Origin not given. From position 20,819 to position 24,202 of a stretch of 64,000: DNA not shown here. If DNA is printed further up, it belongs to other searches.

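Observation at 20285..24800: Accessory three-gene island: two tail-anchored repeat coiled-coil paralogs bracket a ~990-aa secreted FG-GAP propeller protein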

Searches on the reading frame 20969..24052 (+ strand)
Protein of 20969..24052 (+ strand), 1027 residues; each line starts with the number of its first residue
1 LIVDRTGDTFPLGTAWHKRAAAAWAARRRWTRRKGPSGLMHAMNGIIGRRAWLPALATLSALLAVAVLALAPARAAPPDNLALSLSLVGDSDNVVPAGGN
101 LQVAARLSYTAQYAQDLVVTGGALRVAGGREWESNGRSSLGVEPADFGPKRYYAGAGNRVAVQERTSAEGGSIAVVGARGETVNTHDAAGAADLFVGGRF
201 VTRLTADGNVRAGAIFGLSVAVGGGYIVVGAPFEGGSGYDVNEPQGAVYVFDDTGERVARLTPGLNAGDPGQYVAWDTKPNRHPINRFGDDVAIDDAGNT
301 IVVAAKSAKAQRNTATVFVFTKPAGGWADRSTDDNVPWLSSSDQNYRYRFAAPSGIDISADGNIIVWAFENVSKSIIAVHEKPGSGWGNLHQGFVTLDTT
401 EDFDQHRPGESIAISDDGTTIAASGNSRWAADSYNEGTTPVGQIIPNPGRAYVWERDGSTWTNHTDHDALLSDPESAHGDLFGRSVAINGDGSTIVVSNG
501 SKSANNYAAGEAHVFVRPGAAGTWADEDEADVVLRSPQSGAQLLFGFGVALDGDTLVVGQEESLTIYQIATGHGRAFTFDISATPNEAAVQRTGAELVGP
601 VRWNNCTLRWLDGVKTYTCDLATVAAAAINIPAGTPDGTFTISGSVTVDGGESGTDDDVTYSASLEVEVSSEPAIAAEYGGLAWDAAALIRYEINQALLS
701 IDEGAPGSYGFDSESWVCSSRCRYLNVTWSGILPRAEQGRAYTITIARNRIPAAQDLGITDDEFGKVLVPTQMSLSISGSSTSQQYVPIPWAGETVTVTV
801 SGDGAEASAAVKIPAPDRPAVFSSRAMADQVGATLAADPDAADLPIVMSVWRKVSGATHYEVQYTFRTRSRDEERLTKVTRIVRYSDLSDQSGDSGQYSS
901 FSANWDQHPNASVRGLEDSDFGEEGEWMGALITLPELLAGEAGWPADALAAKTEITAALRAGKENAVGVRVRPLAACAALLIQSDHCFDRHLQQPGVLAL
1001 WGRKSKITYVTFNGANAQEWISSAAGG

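Call 3: search_protein_families(library=pfam, proteins=[window:20969-24052:+], max_evalue=1)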
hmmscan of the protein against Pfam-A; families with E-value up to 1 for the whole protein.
window:20969-24052:+ (1027 aa): 3 families
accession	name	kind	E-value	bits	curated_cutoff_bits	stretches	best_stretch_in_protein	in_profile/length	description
PF14312.12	FG-GAP_2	-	1.1e-18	67.6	23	3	471-515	7-49/49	FG-GAP repeat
PF01839.29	FG-GAP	-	0.17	12.2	22.1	1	227-251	18-37/37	FG-GAP repeat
PF12985.13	DUF3869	-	0.29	11.8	24.5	1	791-815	46-70/85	Domain of unknown function (DUF3869)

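Call 4: search_protein_families(library=ncbifam, proteins=[window:20969-24052:+], max_evalue=1)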
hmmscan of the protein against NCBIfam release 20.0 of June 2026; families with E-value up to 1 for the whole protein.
window:20969-24052:+ (1027 aa): 0 families

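Call 10: find_homologous_proteins(query=window:21086-24052:+, max_evalue=0.001)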
Query window:21086-24052:+ (988 aa): 72 proteins with E <= 0.001 among 8000 candidates.
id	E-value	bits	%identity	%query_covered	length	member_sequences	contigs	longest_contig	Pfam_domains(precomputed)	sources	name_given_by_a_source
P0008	0.0e+0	2145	96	100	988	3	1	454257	PF14312.13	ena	-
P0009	5.7e-237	807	63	63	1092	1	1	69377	PF14312.13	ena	-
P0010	9.3e-197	674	57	65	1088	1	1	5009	PF14312.13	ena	-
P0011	3.2e-193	663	57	64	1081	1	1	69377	PF14312.13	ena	-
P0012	1.1e-179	618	55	64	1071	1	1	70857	PF14312.13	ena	-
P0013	3.9e-113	398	49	53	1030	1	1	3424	PF14312.13,PF00005.34,PF13304.13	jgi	-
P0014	3.9e-108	381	43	64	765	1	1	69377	PF14312.13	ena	-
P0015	2.1e-101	359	42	59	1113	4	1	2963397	PF14312.13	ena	-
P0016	7.9e-97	344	39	59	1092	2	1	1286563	PF14312.13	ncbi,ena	-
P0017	2.1e-93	332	39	58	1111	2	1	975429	PF14312.13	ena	-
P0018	1.2e-92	330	39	59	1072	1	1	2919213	PF14312.13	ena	-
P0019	1.9e-89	319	41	58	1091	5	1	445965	PF14312.13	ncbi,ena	-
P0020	5.0e-87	311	40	59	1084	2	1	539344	PF14312.13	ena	-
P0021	1.2e-86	310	39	58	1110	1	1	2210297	PF14312.13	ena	-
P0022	6.2e-86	308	38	58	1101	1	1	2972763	PF14312.13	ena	-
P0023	7.6e-84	301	38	59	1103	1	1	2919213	PF14312.13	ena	-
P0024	5.2e-82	295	40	59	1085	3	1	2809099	PF14312.13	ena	-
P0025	2.0e-78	283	39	54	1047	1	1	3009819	PF14312.13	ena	-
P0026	9.0e-77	277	39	53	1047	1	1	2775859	PF14312.13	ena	-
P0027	1.2e-76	277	35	58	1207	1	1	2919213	PF14312.13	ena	-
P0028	1.6e-75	273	38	61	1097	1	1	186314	PF14312.13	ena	-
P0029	3.3e-62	229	37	58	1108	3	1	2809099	PF14312.13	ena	-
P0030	9.4e-59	218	32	58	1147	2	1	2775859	PF14312.13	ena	-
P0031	2.1e-58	216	33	58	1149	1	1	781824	PF14312.13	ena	-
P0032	2.0e-57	213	31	64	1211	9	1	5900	PF14312.13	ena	-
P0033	5.7e-57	212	31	71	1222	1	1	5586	PF14312.13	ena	-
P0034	7.7e-56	208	35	60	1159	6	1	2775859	PF14312.13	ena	-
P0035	2.0e-55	207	31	81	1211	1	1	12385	PF14312.13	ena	-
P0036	1.2e-53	201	31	59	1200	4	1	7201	PF14312.13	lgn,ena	-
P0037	5.8e-50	189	30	64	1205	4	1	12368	PF14312.13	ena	-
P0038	1.3e-49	187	34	62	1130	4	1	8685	PF14312.13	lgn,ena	-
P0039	1.3e-47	181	30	62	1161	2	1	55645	PF14312.13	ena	-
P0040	1.0e-35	141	32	23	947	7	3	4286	PF14312.13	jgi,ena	-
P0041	3.9e-35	139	32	41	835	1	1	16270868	PF00526.24,PF14312.13,PF25862.1,PF17954.8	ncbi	ncbi:hypothetical protein ACMHYB_60445 [Sorangium sp. So ce1128]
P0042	5.2e-31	126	30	35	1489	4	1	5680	PF14312.13,PF00395.26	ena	-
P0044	3.0e-28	117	31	36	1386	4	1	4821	PF14312.13,PF00395.26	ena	-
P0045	6.5e-28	116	31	39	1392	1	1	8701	PF14312.13,PF00028.24,PF00395.26,PF05345.19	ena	-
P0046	3.3e-27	113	31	40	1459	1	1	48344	PF14312.13,PF00395.26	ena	-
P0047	4.7e-26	109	31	37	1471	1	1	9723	PF14312.13,PF00395.26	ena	-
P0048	7.0e-26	109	31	35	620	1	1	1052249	PF14312.13,PF17963.8,PF17892.8,PF17803.8,PF00041.28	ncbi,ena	-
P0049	2.8e-25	107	26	37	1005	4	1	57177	PF14312.13,PF18962.8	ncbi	ncbi:MAG: T9SS type A sorting domain-containing protein [Bacteroidota bacterium]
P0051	3.5e-24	103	25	31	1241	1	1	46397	PF14312.13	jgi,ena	-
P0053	3.2e-20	90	34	35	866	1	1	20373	PF14312.13,PF00395.26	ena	-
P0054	6.1e-20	89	31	33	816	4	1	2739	PF14312.13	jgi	jgi:hypothetical protein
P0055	2.6e-18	84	32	38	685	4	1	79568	PF14312.13,PF00395.26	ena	-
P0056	5.4e-18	83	31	44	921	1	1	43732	PF14312.13,PF00041.28,PF22232.3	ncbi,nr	ncbi:MAG TPA: fibronectin type III domain-containing protein [Gaiellaceae bacterium]|nr:fibronectin 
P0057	1.9e-17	81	31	30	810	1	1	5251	PF14312.13,PF00395.26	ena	-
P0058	3.7e-17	80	27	39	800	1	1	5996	PF01839.30,PF14312.13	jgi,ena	-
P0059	2.8e-15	74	28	35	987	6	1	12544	PF14312.13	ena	-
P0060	5.3e-15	73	30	39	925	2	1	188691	PF14312.13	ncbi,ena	-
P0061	3.2e-14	70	29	36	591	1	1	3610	PF14312.13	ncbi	ncbi:MAG: integrin [Burkholderiales bacterium]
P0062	6.4e-14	69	29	35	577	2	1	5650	PF14312.13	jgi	jgi:hypothetical protein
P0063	5.4e-13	66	30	36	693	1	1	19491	PF14312.13,PF16640.12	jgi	jgi:hypothetical protein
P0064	6.9e-13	66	25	35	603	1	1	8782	PF14312.13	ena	-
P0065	9.4e-13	65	30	35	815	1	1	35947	PF14312.13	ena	-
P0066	1.3e-12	65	29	24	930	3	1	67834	PF14312.13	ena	-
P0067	4.8e-12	63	26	39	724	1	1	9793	PF14312.13,PF10162.15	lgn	-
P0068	7.6e-12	62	28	34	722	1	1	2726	PF14312.13,PF13895.13,PF13927.13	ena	-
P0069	1.8e-11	61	31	36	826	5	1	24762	PF14312.13,PF00395.26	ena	-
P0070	2.9e-11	60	29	39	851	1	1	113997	PF14312.13,PF00395.26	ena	-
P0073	1.4e-9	55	28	37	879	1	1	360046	PF14312.13,PF00395.26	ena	-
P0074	4.6e-9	53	30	39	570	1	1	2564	PF14312.13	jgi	jgi:FG-GAP repeat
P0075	1.8e-8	51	27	34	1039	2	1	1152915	PF22073.3,PF14312.13,PF15780.12,PF24507.2,PF22544.3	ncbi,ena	-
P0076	3.1e-8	50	30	34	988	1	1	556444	PF14312.13,PF16640.12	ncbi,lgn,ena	-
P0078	3.7e-5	40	29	34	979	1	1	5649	PF14312.13,PF16640.12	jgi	jgi:hypothetical protein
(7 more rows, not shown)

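Call 13: find_encoding_contigs(protein=P0008, flank=10000, max_places=3)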
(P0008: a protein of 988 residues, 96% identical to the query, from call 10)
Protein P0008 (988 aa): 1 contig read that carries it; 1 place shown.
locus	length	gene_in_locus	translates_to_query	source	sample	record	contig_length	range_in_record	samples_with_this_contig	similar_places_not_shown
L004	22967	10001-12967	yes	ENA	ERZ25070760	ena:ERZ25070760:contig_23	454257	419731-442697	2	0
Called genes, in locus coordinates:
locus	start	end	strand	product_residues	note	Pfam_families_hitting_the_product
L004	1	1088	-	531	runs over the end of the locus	PF02538:Hydantoinase_B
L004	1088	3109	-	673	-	PF05378:Hydant_A_N, PF01968:Hydantoinase_A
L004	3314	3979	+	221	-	PF01386:Ribosomal_L25p, PF14693:Ribosomal_TL5_C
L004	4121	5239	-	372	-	PF21016:RlmN_N, PF04055:Radical_SAM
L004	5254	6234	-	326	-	PF00551:Formyl_trans_N, PF02911:Formyl_trans_C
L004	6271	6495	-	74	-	PF03840:SecG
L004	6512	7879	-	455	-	PF01933:CofD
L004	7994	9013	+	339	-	PF00248:Aldo_ket_red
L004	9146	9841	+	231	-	-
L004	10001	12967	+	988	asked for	PF14312:FG-GAP_2 (weak)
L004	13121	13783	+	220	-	-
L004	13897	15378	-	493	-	PF02934:GatB_N, PF02637:GatB_Yqey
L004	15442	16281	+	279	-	PF00149:Metallophos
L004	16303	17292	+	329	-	PF08240:ADH_N, PF00107:ADH_zinc_N, PF13602:ADH_zinc_N_2 (weak)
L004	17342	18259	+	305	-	PF00296:Bac_luciferase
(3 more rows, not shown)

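Call 14: find_encoding_contigs(protein=P0009, flank=10000, max_places=2)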
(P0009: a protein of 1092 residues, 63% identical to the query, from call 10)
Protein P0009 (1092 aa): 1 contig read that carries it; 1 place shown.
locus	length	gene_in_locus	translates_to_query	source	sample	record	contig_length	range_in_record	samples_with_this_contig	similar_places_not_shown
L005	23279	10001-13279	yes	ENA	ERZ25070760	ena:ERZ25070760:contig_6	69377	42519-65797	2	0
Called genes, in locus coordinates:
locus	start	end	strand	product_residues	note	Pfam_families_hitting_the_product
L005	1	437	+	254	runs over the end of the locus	-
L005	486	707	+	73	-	-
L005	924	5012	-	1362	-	PF13560:HTH_31 (weak), PF15731:MqsA_antitoxin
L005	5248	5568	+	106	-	PF05015:HigB-like_toxin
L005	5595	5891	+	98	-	-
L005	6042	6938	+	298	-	-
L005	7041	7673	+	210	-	-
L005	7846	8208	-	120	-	-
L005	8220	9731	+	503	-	PF05481:Myco_19_kDa (faint), PF00041:fn3 (weak)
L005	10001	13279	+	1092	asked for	PF14312:FG-GAP_2 (weak)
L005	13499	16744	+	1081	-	PF14312:FG-GAP_2 (weak)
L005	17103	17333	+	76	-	-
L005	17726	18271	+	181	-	PF02643:DUF192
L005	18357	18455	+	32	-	-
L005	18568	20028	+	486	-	PF00370:FGGY_N, PF02782:FGGY_C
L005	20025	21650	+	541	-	PF00890:FAD_binding_2 (weak), PF01266:DAO, PF13450:NAD_binding_8 (weak), PF16901:DAO_C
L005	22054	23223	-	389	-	-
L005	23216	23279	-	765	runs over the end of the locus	PF14312:FG-GAP_2 (faint)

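Call 15: find_encoding_contigs(protein=P0012, flank=10000, max_places=2)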
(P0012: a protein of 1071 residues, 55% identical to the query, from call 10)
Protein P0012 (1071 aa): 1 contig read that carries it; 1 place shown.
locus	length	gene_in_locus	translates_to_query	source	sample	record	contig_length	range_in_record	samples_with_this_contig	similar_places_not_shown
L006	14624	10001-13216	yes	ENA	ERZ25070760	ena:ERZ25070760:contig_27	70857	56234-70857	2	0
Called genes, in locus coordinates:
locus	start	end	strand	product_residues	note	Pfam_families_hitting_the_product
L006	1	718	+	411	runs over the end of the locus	PF00108:Thiolase_N, PF02803:Thiolase_C, PF22691:Thiolase_C_1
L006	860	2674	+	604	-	-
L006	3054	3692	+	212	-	-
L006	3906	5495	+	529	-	PF02369:Big_1 (faint)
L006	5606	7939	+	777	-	PF05048:NosD (faint), PF13229:Beta_helix (faint)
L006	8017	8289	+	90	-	-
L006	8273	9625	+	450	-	PF04466:Terminase_3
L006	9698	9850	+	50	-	-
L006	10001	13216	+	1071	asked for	PF14312:FG-GAP_2 (weak)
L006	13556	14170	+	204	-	-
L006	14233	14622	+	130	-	?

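Call 16: find_encoding_contigs(protein=P0015, flank=10000, max_places=2)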
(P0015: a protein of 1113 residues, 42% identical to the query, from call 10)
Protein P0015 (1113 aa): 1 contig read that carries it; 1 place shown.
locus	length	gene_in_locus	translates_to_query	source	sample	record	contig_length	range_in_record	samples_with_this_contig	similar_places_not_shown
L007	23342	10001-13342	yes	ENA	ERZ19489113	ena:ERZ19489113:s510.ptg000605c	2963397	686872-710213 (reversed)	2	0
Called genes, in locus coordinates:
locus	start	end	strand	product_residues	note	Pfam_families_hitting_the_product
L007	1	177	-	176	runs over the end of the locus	PF00156:Pribosyltran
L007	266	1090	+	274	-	PF13489:Methyltransf_23, PF08241:Methyltransf_11, PF08242:Methyltransf_12, PF13649:Methyltransf_25, PF13847:Methyltransf_31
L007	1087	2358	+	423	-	-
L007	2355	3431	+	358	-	PF02504:FA_synthesis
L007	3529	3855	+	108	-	PF00085:Thioredoxin, PF14595:Thioredoxin_9 (weak), PF13098:Thioredoxin_2, PF13905:Thioredoxin_8 (faint)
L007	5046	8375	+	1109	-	PF14312:FG-GAP_2 (weak)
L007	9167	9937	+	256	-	-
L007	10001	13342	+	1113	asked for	PF14312:FG-GAP_2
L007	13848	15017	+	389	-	PF00296:Bac_luciferase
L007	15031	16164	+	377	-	PF00144:Beta-lactamase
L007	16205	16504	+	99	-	-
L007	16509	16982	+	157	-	-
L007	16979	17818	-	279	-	PF04055:Radical_SAM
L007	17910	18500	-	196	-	-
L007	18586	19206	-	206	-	-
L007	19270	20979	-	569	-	PF01979:Amidohydro_1 (faint), PF07969:Amidohydro_3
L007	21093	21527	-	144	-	PF07291:MauE, PF07681:DoxX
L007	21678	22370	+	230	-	-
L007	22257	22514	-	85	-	-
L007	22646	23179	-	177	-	-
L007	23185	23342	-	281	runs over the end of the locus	PF12146:Hydrolase_4, PF00561:Abhydrolase_1, PF12697:Abhydrolase_6, PF03096:Ndr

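Call 24: list_cluster_members(proteins=[P0016, P0019, P0008, P0001, P0005, P0007])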
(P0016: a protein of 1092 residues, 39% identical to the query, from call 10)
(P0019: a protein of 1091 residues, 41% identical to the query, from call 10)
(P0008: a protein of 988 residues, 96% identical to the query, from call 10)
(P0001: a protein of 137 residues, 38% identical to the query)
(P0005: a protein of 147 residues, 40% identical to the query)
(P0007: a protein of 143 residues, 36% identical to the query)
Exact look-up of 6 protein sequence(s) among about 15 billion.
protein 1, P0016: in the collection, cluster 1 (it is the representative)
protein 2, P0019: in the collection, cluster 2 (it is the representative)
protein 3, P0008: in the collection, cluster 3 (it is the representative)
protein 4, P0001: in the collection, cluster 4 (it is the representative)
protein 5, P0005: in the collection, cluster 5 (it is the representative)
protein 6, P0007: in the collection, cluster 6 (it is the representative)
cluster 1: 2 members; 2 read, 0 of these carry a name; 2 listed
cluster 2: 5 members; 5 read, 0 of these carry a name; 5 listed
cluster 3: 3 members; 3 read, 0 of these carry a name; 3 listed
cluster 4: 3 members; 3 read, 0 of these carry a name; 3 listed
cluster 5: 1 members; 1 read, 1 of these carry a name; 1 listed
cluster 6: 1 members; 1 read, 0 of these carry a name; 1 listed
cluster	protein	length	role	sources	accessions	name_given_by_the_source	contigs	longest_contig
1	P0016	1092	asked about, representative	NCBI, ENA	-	-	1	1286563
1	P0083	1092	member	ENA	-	-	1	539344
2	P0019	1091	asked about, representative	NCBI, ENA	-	-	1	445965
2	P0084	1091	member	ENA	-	-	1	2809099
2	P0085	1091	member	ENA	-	-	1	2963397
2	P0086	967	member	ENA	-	-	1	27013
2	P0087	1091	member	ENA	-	-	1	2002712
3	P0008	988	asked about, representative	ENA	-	-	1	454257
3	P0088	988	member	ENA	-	-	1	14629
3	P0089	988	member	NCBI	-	-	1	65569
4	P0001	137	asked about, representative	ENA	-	-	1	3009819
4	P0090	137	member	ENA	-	-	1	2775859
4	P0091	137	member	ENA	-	-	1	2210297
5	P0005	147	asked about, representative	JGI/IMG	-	chromosome segregation ATPase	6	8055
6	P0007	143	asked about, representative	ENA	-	-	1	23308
